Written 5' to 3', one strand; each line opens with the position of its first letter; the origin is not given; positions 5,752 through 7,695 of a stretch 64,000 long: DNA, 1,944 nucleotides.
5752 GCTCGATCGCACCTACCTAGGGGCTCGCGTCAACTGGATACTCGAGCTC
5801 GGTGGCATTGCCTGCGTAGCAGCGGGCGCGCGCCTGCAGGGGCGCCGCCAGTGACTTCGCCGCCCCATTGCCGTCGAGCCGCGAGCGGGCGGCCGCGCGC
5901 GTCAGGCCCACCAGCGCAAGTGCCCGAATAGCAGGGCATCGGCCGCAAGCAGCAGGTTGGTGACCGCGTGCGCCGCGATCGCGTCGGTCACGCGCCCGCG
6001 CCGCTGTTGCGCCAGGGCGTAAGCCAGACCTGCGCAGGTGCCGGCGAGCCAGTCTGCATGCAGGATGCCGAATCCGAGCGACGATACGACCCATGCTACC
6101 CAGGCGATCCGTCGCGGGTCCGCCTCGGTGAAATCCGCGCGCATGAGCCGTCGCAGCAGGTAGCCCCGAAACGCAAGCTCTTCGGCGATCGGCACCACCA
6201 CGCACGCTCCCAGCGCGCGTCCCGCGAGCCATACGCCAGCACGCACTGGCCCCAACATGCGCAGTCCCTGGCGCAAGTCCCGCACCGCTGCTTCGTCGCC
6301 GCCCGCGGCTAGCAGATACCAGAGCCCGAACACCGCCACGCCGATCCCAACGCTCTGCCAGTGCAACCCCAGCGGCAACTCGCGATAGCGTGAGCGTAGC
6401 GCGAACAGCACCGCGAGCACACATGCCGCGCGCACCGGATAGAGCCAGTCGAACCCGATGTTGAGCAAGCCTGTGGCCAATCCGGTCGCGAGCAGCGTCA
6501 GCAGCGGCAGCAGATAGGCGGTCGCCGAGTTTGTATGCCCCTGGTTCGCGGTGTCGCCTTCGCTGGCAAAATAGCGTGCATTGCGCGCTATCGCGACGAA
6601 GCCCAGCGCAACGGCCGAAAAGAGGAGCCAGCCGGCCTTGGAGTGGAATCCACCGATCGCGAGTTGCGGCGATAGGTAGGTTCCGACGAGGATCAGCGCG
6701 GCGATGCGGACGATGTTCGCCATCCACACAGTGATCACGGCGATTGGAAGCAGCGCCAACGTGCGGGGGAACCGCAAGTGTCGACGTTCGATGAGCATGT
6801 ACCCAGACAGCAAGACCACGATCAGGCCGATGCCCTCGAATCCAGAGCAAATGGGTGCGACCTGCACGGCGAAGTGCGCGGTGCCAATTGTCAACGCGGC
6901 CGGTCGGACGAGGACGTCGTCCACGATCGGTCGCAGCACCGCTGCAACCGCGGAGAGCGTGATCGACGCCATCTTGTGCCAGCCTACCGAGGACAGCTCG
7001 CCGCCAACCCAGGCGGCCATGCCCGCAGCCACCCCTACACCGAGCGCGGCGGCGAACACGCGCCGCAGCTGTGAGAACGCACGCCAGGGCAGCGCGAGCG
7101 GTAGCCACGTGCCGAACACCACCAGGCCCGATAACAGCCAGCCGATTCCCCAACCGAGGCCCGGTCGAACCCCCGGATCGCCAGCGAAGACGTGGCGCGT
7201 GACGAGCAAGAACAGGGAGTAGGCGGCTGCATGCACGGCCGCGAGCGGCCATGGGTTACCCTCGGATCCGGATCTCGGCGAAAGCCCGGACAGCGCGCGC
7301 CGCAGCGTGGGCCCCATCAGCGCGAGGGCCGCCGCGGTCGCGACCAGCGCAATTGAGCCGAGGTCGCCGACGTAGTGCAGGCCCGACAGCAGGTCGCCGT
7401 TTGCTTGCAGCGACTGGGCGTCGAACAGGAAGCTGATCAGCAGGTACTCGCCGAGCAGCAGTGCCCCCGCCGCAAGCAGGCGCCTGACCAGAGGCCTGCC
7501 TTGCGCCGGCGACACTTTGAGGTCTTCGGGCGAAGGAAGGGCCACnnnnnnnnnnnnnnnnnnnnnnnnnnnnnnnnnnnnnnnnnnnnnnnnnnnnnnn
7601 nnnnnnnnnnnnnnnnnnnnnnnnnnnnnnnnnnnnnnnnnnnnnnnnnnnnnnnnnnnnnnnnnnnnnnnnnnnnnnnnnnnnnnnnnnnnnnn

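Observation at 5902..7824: Exosortase-CPBP protease fusion with a single, very small VPEID-CTERM-type substrate encoded immediately upstream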

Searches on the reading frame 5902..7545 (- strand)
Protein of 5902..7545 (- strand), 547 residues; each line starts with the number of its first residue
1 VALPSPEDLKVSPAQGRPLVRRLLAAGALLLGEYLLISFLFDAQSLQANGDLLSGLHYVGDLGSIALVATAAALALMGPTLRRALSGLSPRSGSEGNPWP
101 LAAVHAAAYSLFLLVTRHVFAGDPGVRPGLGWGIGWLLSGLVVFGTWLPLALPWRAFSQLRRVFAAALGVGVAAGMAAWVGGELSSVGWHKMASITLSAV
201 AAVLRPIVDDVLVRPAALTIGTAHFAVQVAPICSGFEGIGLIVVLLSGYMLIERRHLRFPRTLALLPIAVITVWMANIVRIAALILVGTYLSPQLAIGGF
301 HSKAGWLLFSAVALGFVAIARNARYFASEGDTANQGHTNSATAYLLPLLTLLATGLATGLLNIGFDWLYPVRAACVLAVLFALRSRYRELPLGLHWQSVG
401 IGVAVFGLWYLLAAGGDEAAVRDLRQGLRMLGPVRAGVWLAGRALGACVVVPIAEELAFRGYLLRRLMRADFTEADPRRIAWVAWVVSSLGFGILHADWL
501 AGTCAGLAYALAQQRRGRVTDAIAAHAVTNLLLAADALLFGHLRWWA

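Call 3: search_protein_families(library=ncbifam, proteins=[window:5902-7545:-], max_evalue=1)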
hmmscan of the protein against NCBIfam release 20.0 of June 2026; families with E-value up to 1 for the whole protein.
window:5902-7545:- (547 aa): 15 families
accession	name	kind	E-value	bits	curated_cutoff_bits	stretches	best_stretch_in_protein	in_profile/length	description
TIGR04162.1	exo_VPEID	exception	1.8e-61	208.7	150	1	120-539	95-509/516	exosortase E/protease, VPEID-CTERM system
TIGR03008.1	pepcterm_CAAX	equivalog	1.3e-34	120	81.05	1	365-546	34-222/222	CAAX prenyl protease-related protein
TIGR04178.1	exo_archaeo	signature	8e-14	51.7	23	1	227-319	1-90/97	exosortase/archaeosortase family protein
TIGR03762.1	archaeo_artC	exception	1.8e-10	41.1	100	1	221-315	175-266/274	archaeosortase C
TIGR02602.1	8TM_EpsH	subfamily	1.5e-08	34.4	105.55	1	224-319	143-236/241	exosortase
NF035943.2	exosort_XrtV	exception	2.7e-08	33.4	313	1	219-318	163-261/270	exosortase V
NF033192.3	CPBP_JDVT_MrtJ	equivalog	3.6e-08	34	75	1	449-532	6-94/98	JDVT-CTERM system glutamic-type intramembrane protease MrtJ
TIGR03109.2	exosort_XrtA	exception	5.7e-08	32.5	208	1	192-321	132-257/261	exosortase A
NF040914.1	Mrt_core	domain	6.3e-08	32.6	100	1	447-534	7-102/108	myxosortase family intramembrane protease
NF041647.1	ABC_perm_CPBP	equivalog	2.3e-05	23.4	435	1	449-533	551-630/636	ABC transporter permease subunit/CPBP intramembrane protease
NF040674.1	CPBP_fam_MrtP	equivalog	0.00019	21.1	250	1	438-533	243-346/354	myxosortase MrtP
TIGR04152.1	exosort_VPLPA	exception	0.00034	19.8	400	1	225-314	146-233/486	VPLPA-CTERM-specific exosortase XrtD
NF046081.1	exosort_XrtX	exception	0.00048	20.1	170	1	215-292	59-132/168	exosortase X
TIGR04489.1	exosort_XrtO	exception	0.00051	18.9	250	1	229-296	165-232/451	exosortase O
TIGR03113.1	exosort_XrtB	exception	0.0011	18.7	275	1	218-313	162-254/268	exosortase B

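Call 4: search_protein_families(library=pfam, proteins=[window:5902-7545:-], max_evalue=1)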
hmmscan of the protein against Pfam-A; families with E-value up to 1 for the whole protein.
window:5902-7545:- (547 aa): 4 families
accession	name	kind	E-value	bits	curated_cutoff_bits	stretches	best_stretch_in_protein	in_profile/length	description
PF02517.21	Rce1-like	-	4.6e-16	59.3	22.4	1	439-532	3-93/93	Type II CAAX prenyl endopeptidase Rce1-like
PF09721.15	Exosortase_EpsH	-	2.4e-07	30.8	25.7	1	77-320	40-251/254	Transmembrane exosortase (Exosortase_EpsH)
PF05571.17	JAMP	-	0.085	13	25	1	308-387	149-227/292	JNK1/MAPK8-associated membrane protein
PF11151.13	DUF2929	-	0.53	11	23.8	1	176-208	16-48/56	Protein of unknown function (DUF2929)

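Call 8: find_homologous_proteins(query=window:5902-7545:-, max_evalue=1e-10)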
Query window:5902-7545:- (547 aa): 407 proteins with E <= 1e-10 among 8000 candidates; the best 120 are listed.
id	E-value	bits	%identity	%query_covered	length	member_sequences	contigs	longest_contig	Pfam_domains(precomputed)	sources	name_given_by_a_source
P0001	0.0e+0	1176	100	100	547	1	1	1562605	PF09721.16,PF02517.22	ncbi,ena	-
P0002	4.6e-180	618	60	96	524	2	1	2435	PF09721.16,PF02517.22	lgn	-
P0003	5.0e-173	595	55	99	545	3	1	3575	PF09721.16,PF02517.22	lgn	-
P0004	6.1e-172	591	57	97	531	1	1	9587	PF09721.16,PF02517.22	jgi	jgi:exosortase E/protease (VPEID-CTERM system)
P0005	7.7e-170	584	58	95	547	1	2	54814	PF09721.16,PF02517.22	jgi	jgi:exosortase E/protease (VPEID-CTERM system)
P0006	1.0e-168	581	58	96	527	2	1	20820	PF09721.16,PF02517.22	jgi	jgi:exosortase E/protease (VPEID-CTERM system)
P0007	2.7e-167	576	57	97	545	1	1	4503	PF09721.16,PF02517.22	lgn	-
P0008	1.6e-166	573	56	93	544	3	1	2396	PF09721.16,PF02517.22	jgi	jgi:exosortase E/protease (VPEID-CTERM system)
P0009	6.7e-163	561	57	97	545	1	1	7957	PF09721.16,PF02517.22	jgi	jgi:exosortase E/protease (VPEID-CTERM system)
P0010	2.9e-162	559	56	95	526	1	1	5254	PF09721.16,PF02517.22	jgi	jgi:exosortase E/protease (VPEID-CTERM system)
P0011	1.8e-161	557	56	94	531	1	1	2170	PF09721.16,PF02517.22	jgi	jgi:exosortase E/protease (VPEID-CTERM system)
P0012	3.3e-158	546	59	82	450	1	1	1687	PF09721.16,PF02517.22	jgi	jgi:exosortase E/protease (VPEID-CTERM system)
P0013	1.0e-157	544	55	96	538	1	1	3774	PF09721.16,PF02517.22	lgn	-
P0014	2.6e-157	543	55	97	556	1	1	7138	PF09721.16,PF02517.22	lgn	-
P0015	4.2e-157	542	55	95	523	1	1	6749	PF09721.16,PF02517.22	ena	-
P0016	3.5e-155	536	53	93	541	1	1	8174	PF02517.22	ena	-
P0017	8.6e-154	531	55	96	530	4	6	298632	PF02517.22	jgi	jgi:exosortase E/protease (VPEID-CTERM system)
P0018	3.4e-117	411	45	95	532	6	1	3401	PF09721.16,PF02517.22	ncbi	-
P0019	1.4e-116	409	46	96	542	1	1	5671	PF09721.16,PF02517.22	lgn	-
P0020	8.3e-116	406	46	93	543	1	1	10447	PF09721.16,PF02517.22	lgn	-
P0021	5.8e-115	403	44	98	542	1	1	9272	PF09721.16,PF02517.22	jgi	-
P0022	1.9e-113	398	46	97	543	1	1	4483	PF09721.16,PF02517.22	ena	-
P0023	8.6e-113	396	57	58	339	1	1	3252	PF09721.16,PF02517.22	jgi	jgi:exosortase E/protease (VPEID-CTERM system)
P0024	3.3e-112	394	44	96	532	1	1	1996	PF09721.16,PF02517.22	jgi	jgi:exosortase E/protease (VPEID-CTERM system)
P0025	4.9e-112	393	46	95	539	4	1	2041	PF09721.16,PF02517.22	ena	-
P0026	5.6e-109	383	43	98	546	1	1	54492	PF02517.22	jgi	jgi:exosortase E/protease (VPEID-CTERM system)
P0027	7.9e-109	383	45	98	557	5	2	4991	PF09721.16,PF02517.22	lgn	-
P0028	5.4e-108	380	63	56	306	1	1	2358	PF09721.16,PF02517.22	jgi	jgi:exosortase E/protease (VPEID-CTERM system)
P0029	9.8e-108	379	42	98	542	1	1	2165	PF09721.16,PF02517.22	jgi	-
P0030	1.7e-107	378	43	99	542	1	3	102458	PF09721.16,PF02517.22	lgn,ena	-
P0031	7.6e-107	376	43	96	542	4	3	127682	PF09721.16,PF02517.22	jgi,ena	jgi:exosortase E/protease (VPEID-CTERM system)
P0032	1.0e-106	376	41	94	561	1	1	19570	PF09721.16,PF02517.22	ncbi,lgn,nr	ncbi:MAG: exosortase E/protease, VPEID-CTERM system [Deltaproteobacteria bacterium]|nr:exosortase E/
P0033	3.9e-106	374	42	99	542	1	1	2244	PF09721.16,PF02517.22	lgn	-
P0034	7.4e-106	373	43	96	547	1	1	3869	PF02517.22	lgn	-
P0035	8.6e-106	373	43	97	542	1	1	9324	PF09721.16,PF02517.22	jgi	jgi:exosortase E/protease (VPEID-CTERM system)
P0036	1.7e-105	372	42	96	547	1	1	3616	PF09721.16,PF02517.22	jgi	jgi:exosortase E/protease (VPEID-CTERM system)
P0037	2.4e-105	371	42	99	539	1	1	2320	PF09721.16,PF02517.22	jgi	jgi:exosortase E/protease (VPEID-CTERM system)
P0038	1.7e-104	369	42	98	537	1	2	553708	PF09721.16,PF02517.22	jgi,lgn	-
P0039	3.6e-104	368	42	93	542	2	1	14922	PF09721.16,PF02517.22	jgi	jgi:exosortase E/protease (VPEID-CTERM system)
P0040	2.4e-103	365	41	100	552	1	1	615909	PF09721.16,PF02517.22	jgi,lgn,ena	-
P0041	2.5e-103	365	42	96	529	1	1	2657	PF09721.16,PF02517.22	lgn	-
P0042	4.8e-103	364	42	99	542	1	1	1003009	PF09721.16,PF02517.22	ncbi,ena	-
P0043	5.6e-103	364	45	96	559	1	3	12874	PF09721.16,PF02517.22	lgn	-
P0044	1.5e-102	362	43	96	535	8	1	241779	PF09721.16,PF02517.22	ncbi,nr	ncbi:MAG: exosortase E/protease, VPEID-CTERM system [Myxococcales bacterium]|nr:exosortase E/proteas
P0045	5.4e-101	357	40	98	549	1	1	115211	PF09721.16,PF02517.22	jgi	jgi:exosortase E/protease (VPEID-CTERM system)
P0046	2.6e-100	355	42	97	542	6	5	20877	PF09721.16,PF02517.22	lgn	-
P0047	2.7e-99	351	40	96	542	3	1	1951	PF09721.16,PF02517.22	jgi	jgi:exosortase E/protease (VPEID-CTERM system)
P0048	3.9e-99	351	45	69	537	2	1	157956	PF09721.16,PF02517.22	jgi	jgi:exosortase E/protease (VPEID-CTERM system)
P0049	5.1e-99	351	41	99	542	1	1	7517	PF09721.16,PF02517.22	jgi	jgi:exosortase E/protease (VPEID-CTERM system)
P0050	8.0e-99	350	41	97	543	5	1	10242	PF09721.16,PF02517.22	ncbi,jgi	ncbi:MAG: exosortase E/protease, VPEID-CTERM system [Myxococcales bacterium]|jgi:exosortase E/protea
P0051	8.1e-99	350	40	99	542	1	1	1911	PF09721.16,PF02517.22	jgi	jgi:exosortase E/protease (VPEID-CTERM system)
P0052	3.0e-98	348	42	99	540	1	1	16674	PF09721.16,PF02517.22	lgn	-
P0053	3.3e-98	348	43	93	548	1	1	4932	PF09721.16,PF02517.22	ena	-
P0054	3.4e-98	348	42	96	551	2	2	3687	PF09721.16,PF02517.22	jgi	jgi:exosortase E/protease (VPEID-CTERM system)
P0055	1.2e-97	346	50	70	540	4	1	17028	PF09721.16,PF02517.22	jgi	jgi:exosortase E/protease (VPEID-CTERM system)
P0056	4.4e-97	344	50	66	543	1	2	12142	PF09721.16,PF02517.22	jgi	jgi:exosortase E/protease (VPEID-CTERM system)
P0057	5.2e-97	344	44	93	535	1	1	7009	PF09721.16,PF02517.22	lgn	-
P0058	6.7e-97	344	43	96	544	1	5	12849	PF02517.22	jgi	jgi:exosortase E/protease (VPEID-CTERM system)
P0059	7.1e-97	343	40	96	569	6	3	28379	PF02517.22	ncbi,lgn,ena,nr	ncbi:MAG: exosortase E/protease, VPEID-CTERM system [Myxococcales bacterium]|nr:exosortase E/proteas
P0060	9.3e-97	343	43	83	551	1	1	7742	PF09721.16,PF02517.22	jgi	jgi:exosortase E/protease (VPEID-CTERM system)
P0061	1.5e-96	342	43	82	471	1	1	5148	PF09721.16,PF02517.22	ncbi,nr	ncbi:MAG: exosortase E/protease, VPEID-CTERM system, partial [Thermodesulfobacteriota bacterium]|nr:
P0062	2.7e-96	342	43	96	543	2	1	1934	PF09721.16,PF02517.22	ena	-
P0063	5.3e-96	341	42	93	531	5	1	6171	PF09721.16,PF02517.22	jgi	jgi:exosortase E/protease (VPEID-CTERM system)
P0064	1.1e-95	340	41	96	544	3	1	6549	PF09721.16,PF02517.22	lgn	-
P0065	2.0e-95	339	42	95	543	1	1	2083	PF09721.16,PF02517.22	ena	-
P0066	4.9e-95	337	41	95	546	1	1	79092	PF09721.16,PF02517.22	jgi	-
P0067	5.2e-95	337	41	96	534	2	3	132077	PF09721.16,PF02517.22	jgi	-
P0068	9.7e-95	336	40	93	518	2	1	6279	PF02517.22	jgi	-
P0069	1.1e-94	336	42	97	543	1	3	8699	PF09721.16,PF02517.22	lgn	-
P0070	1.6e-94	336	40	97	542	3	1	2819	PF09721.16,PF02517.22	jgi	jgi:exosortase E/protease (VPEID-CTERM system)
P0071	2.8e-94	335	41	98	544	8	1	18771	PF09721.16,PF02517.22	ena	-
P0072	3.2e-94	335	43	95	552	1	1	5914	PF02517.22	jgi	jgi:exosortase E/protease (VPEID-CTERM system)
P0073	5.0e-94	334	42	95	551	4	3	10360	PF09721.16,PF02517.22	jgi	jgi:exosortase E/protease (VPEID-CTERM system)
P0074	9.1e-94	333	42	96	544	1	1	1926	PF09721.16,PF02517.22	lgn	-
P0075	1.0e-93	333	42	93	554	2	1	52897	PF09721.16,PF02517.22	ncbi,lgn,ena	-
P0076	1.6e-93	332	43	95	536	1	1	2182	PF09721.16,PF02517.22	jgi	jgi:exosortase E/protease (VPEID-CTERM system)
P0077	1.7e-93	332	42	82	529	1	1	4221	PF09721.16,PF02517.22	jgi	jgi:exosortase E/protease (VPEID-CTERM system)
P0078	2.4e-93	332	40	97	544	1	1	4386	PF09721.16,PF02517.22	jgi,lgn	-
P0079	3.4e-93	331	41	100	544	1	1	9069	PF09721.16,PF02517.22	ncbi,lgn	-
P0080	3.5e-93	331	41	96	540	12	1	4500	PF09721.16,PF02517.22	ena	-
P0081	8.1e-93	330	42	93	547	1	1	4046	PF09721.16,PF02517.22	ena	-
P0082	1.0e-92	330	42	93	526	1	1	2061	PF09721.16,PF02517.22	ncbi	ncbi:MAG: exosortase E/protease, VPEID-CTERM system, partial [Gemmataceae bacterium]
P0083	1.5e-92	329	40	92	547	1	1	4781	PF09721.16,PF02517.22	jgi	jgi:exosortase E/protease (VPEID-CTERM system)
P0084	1.5e-92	329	43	92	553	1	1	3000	PF09721.16,PF02517.22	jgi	jgi:exosortase E/protease (VPEID-CTERM system)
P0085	1.7e-92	329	41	95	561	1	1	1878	PF02517.22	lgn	-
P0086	1.9e-92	329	39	97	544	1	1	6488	PF09721.16,PF02517.22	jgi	jgi:exosortase E/protease (VPEID-CTERM system)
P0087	2.3e-92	329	40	99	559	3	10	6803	PF09721.16,PF02517.22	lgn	-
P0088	2.8e-92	328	42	96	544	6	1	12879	PF09721.16,PF02517.22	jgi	jgi:exosortase E/protease (VPEID-CTERM system)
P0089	3.3e-92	328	42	94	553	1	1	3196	PF02517.22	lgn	-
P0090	5.0e-92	327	41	94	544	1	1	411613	PF09721.16,PF02517.22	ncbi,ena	-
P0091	6.9e-92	327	41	93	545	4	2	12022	PF09721.16,PF02517.22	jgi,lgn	jgi:exosortase E/protease (VPEID-CTERM system)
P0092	8.5e-92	327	40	97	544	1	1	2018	PF09721.16,PF02517.22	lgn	-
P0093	8.6e-92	327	42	95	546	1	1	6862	PF02517.22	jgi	-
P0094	1.8e-91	326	40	93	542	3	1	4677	PF09721.16,PF02517.22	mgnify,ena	mgnify:FL=1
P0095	2.1e-91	325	41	95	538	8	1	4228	PF09721.16,PF02517.22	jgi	jgi:exosortase E/protease (VPEID-CTERM system)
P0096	2.3e-91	325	41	96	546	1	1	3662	PF09721.16,PF02517.22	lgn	-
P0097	2.4e-91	325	42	93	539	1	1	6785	PF09721.16,PF02517.22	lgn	-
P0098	2.5e-91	325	40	94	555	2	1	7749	PF09721.16,PF02517.22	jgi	jgi:exosortase E/protease (VPEID-CTERM system)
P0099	3.9e-91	325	43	82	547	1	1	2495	PF09721.16,PF02517.22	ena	-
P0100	4.4e-91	324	39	96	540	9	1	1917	PF09721.16,PF02517.22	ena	-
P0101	5.6e-91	324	41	95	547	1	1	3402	PF09721.16,PF02517.22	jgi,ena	-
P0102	7.4e-91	324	48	73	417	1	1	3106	PF09721.16,PF02517.22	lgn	-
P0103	9.9e-91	323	40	97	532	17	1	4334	PF09721.16,PF02517.22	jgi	-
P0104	1.1e-90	323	41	90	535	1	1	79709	PF09721.16,PF02517.22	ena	-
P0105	1.5e-90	323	41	92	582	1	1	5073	PF09721.16,PF02517.22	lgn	-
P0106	2.0e-90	322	41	96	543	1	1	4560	PF02517.22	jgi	jgi:exosortase E/protease (VPEID-CTERM system)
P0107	2.5e-90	322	41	96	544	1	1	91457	PF09721.16,PF02517.22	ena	-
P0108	4.1e-90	321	40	95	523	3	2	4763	PF09721.16,PF02517.22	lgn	-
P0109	5.0e-90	321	37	89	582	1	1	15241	PF09721.16,PF02517.22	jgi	jgi:exosortase E/protease (VPEID-CTERM system)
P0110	5.6e-90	321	40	89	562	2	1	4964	PF09721.16,PF02517.22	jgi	jgi:exosortase E/protease (VPEID-CTERM system)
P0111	6.5e-90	320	46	72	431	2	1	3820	PF09721.16,PF02517.22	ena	-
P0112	7.3e-90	320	41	96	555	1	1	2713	PF09721.16,PF02517.22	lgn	-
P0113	1.2e-89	320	40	90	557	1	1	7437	PF09721.16,PF02517.22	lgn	-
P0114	1.2e-89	320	41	88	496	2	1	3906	PF09721.16,PF02517.22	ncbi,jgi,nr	ncbi:MAG: exosortase E/protease, VPEID-CTERM system [Deltaproteobacteria bacterium]|nr:MAG: exosorta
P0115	1.7e-89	319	40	89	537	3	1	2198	PF09721.16,PF02517.22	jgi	jgi:exosortase E/protease (VPEID-CTERM system)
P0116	4.0e-89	318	44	81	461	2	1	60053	PF09721.16,PF02517.22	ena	-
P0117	9.5e-89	317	40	94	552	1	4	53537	PF09721.16,PF02517.22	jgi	jgi:exosortase E/protease (VPEID-CTERM system)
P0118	1.0e-88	317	41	95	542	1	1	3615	PF02517.22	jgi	jgi:exosortase E/protease (VPEID-CTERM system)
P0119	1.2e-88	316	41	96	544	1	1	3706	PF09721.16,PF02517.22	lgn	-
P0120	1.3e-88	316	47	71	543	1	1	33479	PF09721.16,PF02517.22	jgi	-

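Call 9: find_encoding_contigs(protein=window:5902-7545:-, flank=10000, max_places=6)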
Protein window:5902-7545:- (547 aa): 1 contig read that carries it; 1 place shown.
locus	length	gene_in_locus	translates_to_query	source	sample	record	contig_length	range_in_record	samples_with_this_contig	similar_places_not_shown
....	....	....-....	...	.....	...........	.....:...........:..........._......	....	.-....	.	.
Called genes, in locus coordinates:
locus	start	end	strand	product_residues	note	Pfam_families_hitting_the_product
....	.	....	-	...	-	?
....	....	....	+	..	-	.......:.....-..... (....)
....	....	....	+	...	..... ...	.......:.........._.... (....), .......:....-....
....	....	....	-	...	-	-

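Call 13: find_related_loci(query=A1, collection=genome_contigs, flank=6000)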
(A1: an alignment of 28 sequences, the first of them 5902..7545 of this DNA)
Query A1 (547 aa) in genome_contigs; peptide patterns used: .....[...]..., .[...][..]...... (x = any residue, [..] = any of these).
600 stretches matched a pattern (row limit reached: there are more); 453 encode a relative of the query (tblastn E <= 1e-3); the best 80 are kept; 80 distinct loci.
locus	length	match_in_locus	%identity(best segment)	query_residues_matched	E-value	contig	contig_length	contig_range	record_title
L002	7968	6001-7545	43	31-546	7e-115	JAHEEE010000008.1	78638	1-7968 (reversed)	MAG: Myxococcales bacterium isolate Ww259 NODE_179_length_78638_cov_6.944891, whole genome shotgun sequence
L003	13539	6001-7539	41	33-546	5e-110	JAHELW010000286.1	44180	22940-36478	MAG: Myxococcales bacterium isolate Ww639 NODE_1560_length_44180_cov_3.927620, whole genome shotgun sequence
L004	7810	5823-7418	45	7-541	5e-105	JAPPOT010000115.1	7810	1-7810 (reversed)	MAG: Myxococcales bacterium isolate SB9155_S4_bin_12 NODE_2175_length_7810_cov_9.40567, whole genome shotgun sequence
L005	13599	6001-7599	41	22-546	3e-99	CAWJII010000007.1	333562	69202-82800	MAG: uncultured delta proteobacterium isolate MFD03804.bin.1.151 genome assembly, contig: contig_41443, whole genome sho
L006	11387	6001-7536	43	26-536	6e-99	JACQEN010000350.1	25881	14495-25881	MAG: Deltaproteobacteria bacterium isolate NC_groundwater_1022_Pr1_S-0.65um_62_10 Montesol18_Sp65_coassembly_scaffold_17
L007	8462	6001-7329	45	104-546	3e-98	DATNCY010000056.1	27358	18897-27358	MAG TPA_asm: Gemmataceae bacterium isolate SMAG_U11228 k141_905572, whole genome shotgun sequence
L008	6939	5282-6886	40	17-547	1e-98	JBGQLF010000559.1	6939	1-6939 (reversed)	MAG: Gemmataceae bacterium isolate OBJ2_061818_050_44 k141_442643_length_6939_cov_6.0000, whole genome shotgun sequence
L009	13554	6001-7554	40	33-546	1e-94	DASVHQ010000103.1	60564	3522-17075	MAG TPA_asm: Polyangiales bacterium isolate SMAG_U2971 k141_887501, whole genome shotgun sequence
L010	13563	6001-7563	40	33-546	8e-94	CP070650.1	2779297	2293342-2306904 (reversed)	MAG: Myxococcales bacterium isolate bin861 chromosome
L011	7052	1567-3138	41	28-547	6e-93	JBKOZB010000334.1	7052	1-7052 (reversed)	MAG: Planctomycetota bacterium isolate GB_HAYS_MAG_00045 GB_HAYS_000000678243, whole genome shotgun sequence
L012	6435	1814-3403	39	17-535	9e-93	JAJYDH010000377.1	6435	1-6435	MAG: Planctomycetota bacterium isolate BP9.bin90 NODE_26338_length_6435_cov_1.279328, whole genome shotgun sequence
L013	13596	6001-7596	39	4-535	4e-92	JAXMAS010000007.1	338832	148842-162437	MAG: Gemmataceae bacterium isolate STL-PLA16 C1.254.fa-7, whole genome shotgun sequence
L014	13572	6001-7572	38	28-547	5e-92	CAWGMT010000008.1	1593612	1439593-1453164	MAG: uncultured Isosphaeraceae bacterium isolate MFD09567.bin.2.2 genome assembly, contig: contig_229, whole genome shot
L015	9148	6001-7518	38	27-547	2e-92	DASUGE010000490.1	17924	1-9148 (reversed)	MAG TPA_asm: Polyangiaceae bacterium isolate SMAG_U1397 k141_105017, whole genome shotgun sequence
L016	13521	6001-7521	38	27-547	8e-92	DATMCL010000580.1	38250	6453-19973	MAG TPA_asm: Polyangiaceae bacterium isolate SMAG_U13381 k141_504604, whole genome shotgun sequence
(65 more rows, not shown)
